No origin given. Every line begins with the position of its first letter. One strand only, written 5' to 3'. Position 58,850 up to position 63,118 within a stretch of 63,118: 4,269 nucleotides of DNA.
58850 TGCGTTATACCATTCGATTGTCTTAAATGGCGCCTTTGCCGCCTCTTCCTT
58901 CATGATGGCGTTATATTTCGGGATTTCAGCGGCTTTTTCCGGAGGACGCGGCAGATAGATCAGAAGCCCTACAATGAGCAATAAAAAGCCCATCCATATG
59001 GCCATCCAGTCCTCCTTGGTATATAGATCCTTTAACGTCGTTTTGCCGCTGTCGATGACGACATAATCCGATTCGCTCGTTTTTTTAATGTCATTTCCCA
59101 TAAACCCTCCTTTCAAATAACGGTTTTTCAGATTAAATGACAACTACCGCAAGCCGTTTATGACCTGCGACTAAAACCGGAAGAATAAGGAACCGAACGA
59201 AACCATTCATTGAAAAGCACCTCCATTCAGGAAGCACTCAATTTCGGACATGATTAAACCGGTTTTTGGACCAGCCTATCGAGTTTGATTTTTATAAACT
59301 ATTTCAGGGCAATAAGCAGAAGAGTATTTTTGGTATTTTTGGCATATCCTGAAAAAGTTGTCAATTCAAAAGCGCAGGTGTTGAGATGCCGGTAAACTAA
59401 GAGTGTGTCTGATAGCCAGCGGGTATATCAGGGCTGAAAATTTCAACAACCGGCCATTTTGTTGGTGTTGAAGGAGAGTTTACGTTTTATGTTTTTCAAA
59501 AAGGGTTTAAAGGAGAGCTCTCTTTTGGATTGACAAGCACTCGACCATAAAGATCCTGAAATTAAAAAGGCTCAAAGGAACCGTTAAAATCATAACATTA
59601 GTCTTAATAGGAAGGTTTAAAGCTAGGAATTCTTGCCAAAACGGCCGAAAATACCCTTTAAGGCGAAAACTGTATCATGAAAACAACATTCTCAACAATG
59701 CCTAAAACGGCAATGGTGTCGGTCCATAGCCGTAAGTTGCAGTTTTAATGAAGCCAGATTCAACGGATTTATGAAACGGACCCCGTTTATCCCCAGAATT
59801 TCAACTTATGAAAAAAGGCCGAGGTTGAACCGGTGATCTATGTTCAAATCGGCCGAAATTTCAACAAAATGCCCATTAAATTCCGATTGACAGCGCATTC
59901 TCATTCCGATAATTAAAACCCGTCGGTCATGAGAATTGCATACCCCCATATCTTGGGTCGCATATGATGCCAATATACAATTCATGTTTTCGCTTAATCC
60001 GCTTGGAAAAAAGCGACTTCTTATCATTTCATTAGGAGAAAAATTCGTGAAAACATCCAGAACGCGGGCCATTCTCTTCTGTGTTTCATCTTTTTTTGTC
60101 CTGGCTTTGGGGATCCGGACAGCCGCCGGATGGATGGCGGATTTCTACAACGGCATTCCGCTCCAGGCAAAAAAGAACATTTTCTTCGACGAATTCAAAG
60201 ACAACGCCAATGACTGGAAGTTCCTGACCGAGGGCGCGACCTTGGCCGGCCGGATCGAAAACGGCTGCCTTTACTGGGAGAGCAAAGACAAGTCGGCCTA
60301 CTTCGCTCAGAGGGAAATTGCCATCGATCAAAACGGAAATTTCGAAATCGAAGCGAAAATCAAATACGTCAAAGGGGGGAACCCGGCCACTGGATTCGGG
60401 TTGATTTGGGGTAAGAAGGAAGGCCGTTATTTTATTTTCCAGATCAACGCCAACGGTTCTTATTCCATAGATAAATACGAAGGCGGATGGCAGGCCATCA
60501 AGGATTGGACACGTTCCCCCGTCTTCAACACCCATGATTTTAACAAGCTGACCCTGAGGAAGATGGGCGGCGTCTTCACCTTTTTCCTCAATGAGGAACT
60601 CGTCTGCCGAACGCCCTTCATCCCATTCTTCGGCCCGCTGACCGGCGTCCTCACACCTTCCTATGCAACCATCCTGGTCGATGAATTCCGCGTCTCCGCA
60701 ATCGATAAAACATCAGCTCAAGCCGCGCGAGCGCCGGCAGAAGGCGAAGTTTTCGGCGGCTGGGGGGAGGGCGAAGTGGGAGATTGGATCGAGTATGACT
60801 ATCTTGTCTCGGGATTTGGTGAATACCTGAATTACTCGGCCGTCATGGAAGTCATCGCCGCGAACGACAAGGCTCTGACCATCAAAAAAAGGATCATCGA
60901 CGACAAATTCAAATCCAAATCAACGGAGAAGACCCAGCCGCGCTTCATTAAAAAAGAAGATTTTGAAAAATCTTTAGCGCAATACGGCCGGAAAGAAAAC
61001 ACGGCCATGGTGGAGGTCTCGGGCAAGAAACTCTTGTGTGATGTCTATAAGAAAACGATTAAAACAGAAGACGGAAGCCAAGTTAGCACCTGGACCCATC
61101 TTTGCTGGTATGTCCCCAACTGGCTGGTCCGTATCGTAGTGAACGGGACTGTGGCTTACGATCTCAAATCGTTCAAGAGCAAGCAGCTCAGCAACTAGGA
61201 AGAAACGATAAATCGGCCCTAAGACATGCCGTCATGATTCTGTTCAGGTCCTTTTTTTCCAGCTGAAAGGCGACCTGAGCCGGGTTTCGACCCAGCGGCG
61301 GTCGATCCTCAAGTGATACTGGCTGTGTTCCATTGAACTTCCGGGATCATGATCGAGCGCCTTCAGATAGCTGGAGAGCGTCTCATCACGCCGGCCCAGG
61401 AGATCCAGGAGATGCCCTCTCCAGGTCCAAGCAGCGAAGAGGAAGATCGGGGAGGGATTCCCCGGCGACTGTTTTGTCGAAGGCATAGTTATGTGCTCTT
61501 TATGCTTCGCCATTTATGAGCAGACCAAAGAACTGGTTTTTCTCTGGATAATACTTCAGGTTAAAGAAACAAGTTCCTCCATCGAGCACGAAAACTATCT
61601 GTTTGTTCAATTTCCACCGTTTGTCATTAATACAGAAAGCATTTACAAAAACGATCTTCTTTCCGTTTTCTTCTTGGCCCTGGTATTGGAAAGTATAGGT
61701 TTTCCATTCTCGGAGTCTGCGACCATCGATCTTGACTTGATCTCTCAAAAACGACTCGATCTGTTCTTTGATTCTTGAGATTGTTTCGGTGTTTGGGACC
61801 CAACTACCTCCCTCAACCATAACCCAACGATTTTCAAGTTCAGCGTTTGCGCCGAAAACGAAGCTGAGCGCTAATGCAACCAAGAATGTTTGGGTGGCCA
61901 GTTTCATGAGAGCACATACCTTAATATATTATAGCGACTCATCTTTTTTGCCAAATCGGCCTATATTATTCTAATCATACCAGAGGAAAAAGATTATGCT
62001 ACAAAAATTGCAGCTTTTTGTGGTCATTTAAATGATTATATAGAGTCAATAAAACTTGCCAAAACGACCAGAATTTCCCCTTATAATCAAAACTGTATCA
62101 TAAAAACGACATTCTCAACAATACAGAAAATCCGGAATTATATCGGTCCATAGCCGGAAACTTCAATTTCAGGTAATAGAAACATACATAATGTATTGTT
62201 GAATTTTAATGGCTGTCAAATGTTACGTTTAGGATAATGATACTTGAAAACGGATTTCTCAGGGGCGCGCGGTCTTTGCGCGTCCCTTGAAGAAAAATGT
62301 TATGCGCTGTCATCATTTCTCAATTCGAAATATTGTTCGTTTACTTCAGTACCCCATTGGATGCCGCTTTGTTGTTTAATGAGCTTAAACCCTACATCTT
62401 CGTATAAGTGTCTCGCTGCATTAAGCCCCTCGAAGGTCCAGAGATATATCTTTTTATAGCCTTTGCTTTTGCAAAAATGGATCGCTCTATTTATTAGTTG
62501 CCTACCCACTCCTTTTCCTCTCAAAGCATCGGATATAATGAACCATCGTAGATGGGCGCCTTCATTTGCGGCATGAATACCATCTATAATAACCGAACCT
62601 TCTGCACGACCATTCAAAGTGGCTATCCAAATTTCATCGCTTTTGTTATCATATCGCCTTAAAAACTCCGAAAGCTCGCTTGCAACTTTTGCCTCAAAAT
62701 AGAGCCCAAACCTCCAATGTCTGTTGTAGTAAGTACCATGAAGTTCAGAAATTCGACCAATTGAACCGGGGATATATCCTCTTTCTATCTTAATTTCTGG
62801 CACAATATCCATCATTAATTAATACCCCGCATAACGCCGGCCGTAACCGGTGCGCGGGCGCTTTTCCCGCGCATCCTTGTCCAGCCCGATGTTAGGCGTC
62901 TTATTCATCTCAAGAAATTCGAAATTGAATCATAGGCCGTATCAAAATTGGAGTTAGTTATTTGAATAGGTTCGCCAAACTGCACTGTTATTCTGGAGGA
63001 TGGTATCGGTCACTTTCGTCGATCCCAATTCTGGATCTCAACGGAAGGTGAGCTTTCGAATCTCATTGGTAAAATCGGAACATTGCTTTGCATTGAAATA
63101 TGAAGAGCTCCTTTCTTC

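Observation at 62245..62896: GNAT gene looks like an integron-type gene cassette bounded by attC-like sites, with no integrase in the window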

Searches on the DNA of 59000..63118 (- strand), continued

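Call 50: search_with_rna_model(model_id=R3, source=window, max_evalue=10, show_alignments=5, filters=off)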
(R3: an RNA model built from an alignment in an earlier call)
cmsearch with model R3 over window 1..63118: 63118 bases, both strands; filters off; matches with E-value up to 10: 9.
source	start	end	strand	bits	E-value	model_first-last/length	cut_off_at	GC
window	62245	62305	-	38.2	3.5e-07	1-62/62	no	0.51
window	62829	62897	-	20.3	0.014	1-62/62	no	0.67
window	3291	3356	-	16.5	0.13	1-62/62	no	0.58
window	21610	21660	-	15.5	0.24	1-62/62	no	0.55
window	4073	4111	-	12.2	1.7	1-62/62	no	0.46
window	12476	12582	+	11.2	3.1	1-62/62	no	0.48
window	39117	39145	-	10.6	4.3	1-62/62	no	0.55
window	53706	53783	+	10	6.2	1-62/62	no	0.58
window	51727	51767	-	9.9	6.4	1-62/62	no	0.44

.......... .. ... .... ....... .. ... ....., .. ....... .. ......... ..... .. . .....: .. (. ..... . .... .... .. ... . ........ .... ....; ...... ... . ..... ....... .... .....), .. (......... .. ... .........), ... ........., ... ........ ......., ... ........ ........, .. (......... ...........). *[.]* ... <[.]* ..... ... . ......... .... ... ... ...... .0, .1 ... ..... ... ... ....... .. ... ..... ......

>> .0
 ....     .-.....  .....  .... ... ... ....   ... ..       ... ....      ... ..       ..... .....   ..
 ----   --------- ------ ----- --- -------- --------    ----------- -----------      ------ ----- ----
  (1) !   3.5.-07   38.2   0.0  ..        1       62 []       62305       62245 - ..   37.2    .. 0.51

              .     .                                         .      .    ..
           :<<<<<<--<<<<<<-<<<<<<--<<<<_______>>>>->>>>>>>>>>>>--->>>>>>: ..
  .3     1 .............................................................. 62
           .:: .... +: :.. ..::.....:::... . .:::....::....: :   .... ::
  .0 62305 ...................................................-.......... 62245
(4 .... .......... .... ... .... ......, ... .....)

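Call 57: search_with_rna_model(model_id=R3, sources=[L090, L081, L089], max_evalue=10, filters=off, show_alignments=3)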
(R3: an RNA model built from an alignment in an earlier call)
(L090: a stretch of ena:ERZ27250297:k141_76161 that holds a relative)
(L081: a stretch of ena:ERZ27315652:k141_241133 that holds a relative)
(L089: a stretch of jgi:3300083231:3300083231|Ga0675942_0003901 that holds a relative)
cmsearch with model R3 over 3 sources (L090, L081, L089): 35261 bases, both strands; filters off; matches with E-value up to 10: 10.
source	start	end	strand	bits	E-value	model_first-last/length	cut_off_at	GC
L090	35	137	+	23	0.0015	1-62/62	no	0.51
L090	1023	1090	+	16.9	0.057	1-62/62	no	0.57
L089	10509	10642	+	15.8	0.11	1-62/62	no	0.5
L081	10378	10430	-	12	1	1-62/62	no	0.47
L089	17901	17919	-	10.5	2.5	1-62/62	no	0.37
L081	10378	10430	+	9.6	4.4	1-62/62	no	0.47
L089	19145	19182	+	9.3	5.2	1-62/62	no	0.39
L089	18935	18953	+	8.7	7.3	1-62/62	no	0.37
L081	12687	12728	+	8.4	8.7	1-62/62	no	0.38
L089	9842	9864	+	8.4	8.8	1-62/62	no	0.22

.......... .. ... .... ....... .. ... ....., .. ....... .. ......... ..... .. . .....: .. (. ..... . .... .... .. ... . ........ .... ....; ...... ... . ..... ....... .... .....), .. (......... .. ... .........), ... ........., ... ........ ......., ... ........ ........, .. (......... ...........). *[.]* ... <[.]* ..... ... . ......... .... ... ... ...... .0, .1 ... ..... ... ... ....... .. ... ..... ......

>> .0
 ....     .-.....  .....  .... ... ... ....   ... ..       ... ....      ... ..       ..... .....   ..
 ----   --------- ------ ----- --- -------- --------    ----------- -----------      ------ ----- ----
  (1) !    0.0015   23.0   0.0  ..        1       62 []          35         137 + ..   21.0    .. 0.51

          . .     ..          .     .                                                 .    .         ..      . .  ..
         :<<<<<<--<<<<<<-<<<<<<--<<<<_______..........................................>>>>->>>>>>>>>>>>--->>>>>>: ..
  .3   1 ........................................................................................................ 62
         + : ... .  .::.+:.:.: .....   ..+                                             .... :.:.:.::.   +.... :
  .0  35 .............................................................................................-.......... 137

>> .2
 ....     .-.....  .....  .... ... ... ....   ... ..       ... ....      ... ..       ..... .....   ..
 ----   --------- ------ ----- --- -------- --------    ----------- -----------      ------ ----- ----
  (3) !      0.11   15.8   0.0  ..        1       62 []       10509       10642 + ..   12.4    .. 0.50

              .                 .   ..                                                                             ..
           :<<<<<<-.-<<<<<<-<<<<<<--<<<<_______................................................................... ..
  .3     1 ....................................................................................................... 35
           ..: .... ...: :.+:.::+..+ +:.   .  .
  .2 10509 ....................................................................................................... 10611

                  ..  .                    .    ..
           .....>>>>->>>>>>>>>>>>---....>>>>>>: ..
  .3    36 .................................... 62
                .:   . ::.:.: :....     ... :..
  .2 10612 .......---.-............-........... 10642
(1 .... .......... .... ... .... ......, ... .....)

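Call 61: search_with_rna_model(model_id=R3, sources=[L091, L092, L093, L094, L095, L096, L097, L098, L099, L100, L101, L102, L103, L104, L105, L106, L107, L108, L109, L110, L111, L112, L113, L114, L115, L116, L117, L118, L119, L120, L121, L122, L123, L124, L125, L126, L127, L128, L129, L130, L131, L132, L133, L134, L135, L136, L137, L138, L139, L140, L141, L142, L143, L144, L145, L146, L147, L148, L149, L150, L151, L152, L153, L154, L155, L156, L157, L158, L159, L160, L161, L162, L163, L164, L165, L166, L167, L168, L169, L170], max_evalue=1)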
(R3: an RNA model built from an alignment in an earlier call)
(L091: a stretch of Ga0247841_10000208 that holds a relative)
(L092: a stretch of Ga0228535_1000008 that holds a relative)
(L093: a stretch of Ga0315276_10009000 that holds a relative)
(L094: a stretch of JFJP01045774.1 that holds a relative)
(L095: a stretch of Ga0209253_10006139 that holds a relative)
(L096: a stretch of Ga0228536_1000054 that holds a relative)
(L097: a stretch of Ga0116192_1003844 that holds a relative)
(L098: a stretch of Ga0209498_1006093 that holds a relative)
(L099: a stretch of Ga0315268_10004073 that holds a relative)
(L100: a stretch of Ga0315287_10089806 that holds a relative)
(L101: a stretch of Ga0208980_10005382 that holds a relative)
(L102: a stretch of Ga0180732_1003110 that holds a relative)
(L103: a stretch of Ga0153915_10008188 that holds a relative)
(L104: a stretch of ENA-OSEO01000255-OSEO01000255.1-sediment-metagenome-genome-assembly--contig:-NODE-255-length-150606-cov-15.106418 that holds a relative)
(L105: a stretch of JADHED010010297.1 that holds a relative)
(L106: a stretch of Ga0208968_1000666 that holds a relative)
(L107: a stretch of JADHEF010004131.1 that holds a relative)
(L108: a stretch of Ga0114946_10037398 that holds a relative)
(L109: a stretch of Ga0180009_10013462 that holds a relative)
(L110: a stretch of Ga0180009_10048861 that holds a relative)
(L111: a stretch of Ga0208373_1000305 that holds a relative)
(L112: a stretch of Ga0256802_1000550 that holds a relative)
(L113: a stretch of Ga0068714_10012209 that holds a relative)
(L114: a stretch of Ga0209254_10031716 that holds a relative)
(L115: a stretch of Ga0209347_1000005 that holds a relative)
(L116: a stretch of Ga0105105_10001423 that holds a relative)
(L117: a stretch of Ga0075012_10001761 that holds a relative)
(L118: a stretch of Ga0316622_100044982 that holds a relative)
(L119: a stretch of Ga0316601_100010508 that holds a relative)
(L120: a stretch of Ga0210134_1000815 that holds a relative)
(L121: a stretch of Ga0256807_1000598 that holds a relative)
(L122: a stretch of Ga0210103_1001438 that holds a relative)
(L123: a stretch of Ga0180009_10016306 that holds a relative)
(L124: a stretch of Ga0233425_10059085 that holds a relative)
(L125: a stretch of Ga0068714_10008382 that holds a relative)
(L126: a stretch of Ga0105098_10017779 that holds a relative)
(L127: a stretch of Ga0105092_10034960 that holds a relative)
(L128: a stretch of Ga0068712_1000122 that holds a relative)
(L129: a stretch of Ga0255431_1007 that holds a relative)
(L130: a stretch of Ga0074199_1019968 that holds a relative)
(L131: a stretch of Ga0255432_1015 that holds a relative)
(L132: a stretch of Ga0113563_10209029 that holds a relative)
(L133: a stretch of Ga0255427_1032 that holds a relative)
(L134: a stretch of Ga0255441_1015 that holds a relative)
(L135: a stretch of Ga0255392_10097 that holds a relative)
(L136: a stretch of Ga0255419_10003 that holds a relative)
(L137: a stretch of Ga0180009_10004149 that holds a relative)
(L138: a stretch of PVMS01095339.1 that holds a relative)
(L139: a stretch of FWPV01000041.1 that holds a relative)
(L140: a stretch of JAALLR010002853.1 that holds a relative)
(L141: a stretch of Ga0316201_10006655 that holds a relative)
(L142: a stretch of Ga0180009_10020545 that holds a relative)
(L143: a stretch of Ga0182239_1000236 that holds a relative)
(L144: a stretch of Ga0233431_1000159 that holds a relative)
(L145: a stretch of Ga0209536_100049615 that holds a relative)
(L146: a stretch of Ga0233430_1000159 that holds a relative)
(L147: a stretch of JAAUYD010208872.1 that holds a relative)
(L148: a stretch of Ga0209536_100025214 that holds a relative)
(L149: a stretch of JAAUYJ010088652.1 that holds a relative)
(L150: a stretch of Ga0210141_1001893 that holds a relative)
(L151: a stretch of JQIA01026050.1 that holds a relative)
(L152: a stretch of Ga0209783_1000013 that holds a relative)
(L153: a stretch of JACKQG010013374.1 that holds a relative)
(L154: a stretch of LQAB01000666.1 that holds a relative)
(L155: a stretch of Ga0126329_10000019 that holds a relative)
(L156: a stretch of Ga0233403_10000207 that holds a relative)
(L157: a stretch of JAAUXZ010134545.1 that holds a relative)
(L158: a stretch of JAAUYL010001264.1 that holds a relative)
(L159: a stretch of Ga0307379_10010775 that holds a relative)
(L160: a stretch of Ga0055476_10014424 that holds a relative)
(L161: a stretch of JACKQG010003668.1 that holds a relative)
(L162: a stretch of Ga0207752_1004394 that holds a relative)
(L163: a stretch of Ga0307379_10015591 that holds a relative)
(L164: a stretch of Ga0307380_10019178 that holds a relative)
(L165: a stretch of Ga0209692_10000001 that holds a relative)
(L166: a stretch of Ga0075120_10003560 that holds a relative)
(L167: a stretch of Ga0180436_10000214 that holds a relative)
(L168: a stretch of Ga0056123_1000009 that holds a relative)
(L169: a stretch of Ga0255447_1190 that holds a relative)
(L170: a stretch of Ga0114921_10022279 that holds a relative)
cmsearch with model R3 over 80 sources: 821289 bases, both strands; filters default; matches with E-value up to 1: 1.
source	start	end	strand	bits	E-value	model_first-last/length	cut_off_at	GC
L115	6054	6113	-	25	0.011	1-62/62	no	0.5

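Call 71: search_with_rna_model(model_id=R3, sources=[L171, L172, L173, L174, L175, L176], max_evalue=1, filters=off)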
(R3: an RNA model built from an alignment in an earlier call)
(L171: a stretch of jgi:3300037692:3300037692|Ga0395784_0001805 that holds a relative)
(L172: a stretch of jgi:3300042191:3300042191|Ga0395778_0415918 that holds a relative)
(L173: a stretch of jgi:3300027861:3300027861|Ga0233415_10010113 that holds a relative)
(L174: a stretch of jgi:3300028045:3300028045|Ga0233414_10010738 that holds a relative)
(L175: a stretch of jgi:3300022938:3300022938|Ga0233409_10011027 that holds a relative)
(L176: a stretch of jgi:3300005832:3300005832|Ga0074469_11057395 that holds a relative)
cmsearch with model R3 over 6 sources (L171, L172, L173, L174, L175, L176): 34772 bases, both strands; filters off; matches with E-value up to 1: 14.
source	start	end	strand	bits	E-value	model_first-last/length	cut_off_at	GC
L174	2628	2734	+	52.3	4.5e-11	1-62/62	no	0.45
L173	2812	2918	+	44.6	4.2e-09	1-62/62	no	0.44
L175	775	881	+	44.6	4.2e-09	1-62/62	no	0.44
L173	655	715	+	39.6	8.1e-08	1-62/62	no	0.54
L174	471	531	+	39.6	8.1e-08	1-62/62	no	0.54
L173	78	203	+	38.9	1.2e-07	1-62/62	no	0.45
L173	3440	3570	+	38.5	1.6e-07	1-62/62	no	0.51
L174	3256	3386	+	38.5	1.6e-07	1-62/62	no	0.51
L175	1403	1533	+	38.5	1.6e-07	1-62/62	no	0.51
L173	1315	1373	+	36.4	5.6e-07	1-62/62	no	0.58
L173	2032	2137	+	30.2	2.2e-05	1-62/62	no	0.48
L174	1848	1953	+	30.2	2.2e-05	1-62/62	no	0.48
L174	1131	1189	+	25.8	0.0003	1-62/62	no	0.58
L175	6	88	+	15.5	0.13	12-50/62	no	0.52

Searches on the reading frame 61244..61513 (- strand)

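Call 5: search_protein_families(library=pfam, proteins=[window:61244-61513:-], max_evalue=0.01)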
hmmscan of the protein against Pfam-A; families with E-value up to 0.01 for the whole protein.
window:61244-61513:- (89 aa): 1 family
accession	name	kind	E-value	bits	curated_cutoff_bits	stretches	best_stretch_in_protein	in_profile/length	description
PF00515.34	TPR_1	-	0.00037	20.6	27.8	1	27-58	2-33/34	Tetratricopeptide repeat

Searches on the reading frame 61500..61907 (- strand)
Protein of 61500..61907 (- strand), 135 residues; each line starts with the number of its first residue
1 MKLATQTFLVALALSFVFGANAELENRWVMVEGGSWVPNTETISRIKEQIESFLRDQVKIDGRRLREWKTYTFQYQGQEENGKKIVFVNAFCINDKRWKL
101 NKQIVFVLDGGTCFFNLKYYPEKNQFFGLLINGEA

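Call 5: search_protein_families(library=pfam, proteins=[window:61500-61907:-], max_evalue=0.01)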
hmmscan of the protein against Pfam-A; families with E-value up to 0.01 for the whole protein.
window:61500-61907:- (135 aa): 0 families

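Call 18: find_encoding_contigs(protein=window:61500-61907:-, flank=10000, max_places=10)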
Protein window:61500-61907:- (135 aa): no gene with exactly this product is on record in the collection.

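Call 52: search_protein_families(library=ncbifam, proteins=[window:61500-61907:-], max_evalue=0.01)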
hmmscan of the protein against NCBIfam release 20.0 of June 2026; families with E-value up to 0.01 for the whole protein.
window:61500-61907:- (135 aa): 0 families
